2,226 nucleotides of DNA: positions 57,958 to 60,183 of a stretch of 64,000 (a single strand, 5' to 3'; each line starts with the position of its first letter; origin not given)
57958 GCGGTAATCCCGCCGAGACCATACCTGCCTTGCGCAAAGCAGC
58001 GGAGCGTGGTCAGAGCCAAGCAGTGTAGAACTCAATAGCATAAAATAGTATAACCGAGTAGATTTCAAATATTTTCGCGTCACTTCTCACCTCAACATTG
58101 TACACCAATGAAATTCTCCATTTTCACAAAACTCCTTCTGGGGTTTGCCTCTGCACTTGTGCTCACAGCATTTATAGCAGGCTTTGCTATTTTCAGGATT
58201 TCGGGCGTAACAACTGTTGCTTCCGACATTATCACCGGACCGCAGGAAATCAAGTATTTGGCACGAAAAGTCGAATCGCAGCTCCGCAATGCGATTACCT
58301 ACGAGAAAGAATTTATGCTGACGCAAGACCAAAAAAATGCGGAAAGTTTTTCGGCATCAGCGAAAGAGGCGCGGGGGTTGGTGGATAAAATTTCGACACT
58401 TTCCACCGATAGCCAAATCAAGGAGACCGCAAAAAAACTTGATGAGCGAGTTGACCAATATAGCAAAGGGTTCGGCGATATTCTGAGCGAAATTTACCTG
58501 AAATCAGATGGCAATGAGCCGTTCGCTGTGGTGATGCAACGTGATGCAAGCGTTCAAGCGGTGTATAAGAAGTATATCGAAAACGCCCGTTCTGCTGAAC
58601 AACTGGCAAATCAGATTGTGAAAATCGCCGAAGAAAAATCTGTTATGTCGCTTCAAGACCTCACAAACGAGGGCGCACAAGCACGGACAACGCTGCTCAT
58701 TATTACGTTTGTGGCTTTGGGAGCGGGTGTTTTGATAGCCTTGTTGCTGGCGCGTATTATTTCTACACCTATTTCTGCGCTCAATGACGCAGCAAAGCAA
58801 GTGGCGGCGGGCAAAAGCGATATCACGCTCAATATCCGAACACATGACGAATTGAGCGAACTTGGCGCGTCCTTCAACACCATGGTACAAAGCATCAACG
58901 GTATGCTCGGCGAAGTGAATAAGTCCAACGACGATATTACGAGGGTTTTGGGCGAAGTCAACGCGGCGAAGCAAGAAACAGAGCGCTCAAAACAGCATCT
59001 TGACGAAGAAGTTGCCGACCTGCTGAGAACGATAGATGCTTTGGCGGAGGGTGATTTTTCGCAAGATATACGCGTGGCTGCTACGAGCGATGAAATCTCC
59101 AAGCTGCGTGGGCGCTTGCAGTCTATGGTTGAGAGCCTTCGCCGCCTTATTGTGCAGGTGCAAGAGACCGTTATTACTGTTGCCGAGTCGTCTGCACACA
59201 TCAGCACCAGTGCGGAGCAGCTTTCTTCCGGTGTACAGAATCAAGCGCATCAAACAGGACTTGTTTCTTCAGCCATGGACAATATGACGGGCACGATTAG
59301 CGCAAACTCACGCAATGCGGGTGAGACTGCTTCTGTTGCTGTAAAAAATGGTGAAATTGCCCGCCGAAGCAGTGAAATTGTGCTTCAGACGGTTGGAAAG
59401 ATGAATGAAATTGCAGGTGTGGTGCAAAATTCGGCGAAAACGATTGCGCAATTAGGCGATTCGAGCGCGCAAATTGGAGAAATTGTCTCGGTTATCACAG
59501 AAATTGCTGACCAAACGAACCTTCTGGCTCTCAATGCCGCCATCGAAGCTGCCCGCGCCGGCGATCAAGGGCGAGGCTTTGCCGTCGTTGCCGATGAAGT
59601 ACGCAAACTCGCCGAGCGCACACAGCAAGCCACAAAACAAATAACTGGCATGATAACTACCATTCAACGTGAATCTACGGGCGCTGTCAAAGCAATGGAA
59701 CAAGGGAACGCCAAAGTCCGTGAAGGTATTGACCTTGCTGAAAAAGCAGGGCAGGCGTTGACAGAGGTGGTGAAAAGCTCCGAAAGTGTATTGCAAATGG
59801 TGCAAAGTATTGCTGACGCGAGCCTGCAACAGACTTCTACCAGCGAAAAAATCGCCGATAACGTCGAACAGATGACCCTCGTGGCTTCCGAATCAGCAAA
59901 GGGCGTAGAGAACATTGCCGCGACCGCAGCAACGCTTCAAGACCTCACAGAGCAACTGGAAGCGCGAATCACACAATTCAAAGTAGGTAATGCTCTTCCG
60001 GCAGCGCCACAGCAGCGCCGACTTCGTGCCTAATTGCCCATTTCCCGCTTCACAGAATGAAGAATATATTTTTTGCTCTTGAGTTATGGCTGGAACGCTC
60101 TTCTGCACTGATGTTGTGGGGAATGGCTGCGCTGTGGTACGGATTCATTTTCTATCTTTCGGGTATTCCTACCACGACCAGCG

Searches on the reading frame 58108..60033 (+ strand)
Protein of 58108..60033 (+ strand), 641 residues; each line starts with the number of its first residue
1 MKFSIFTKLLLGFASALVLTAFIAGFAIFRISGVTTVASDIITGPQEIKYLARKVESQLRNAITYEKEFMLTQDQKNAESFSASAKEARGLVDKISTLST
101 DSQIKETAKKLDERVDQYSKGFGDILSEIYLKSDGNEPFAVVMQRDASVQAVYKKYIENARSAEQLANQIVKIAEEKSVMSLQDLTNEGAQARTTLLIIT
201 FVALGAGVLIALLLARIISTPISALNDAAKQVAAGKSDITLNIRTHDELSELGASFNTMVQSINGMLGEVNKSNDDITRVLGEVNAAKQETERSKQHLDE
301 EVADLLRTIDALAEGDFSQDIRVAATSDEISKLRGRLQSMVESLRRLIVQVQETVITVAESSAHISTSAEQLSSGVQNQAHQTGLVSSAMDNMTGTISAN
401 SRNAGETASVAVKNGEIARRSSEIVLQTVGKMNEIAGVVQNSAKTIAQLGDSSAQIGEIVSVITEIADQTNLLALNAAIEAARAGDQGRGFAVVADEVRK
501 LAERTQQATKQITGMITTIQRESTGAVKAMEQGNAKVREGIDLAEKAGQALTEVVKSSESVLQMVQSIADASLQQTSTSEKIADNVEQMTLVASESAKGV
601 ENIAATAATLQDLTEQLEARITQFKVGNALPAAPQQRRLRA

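Call 39: search_protein_families(library=pfam, proteins=[window:58108-60033:+], max_evalue=0.00001)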
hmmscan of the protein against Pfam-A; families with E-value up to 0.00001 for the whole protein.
window:58108-60033:+ (641 aa): 2 families
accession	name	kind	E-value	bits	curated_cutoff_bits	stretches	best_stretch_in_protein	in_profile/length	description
PF00015.26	MCPsignal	-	2.7e-49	167.8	34.6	1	422-591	15-170/172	Methyl-accepting chemotaxis protein (MCP) signalling domain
PF00672.30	HAMP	-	5.7e-19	68.6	25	1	213-264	1-52/53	HAMP domain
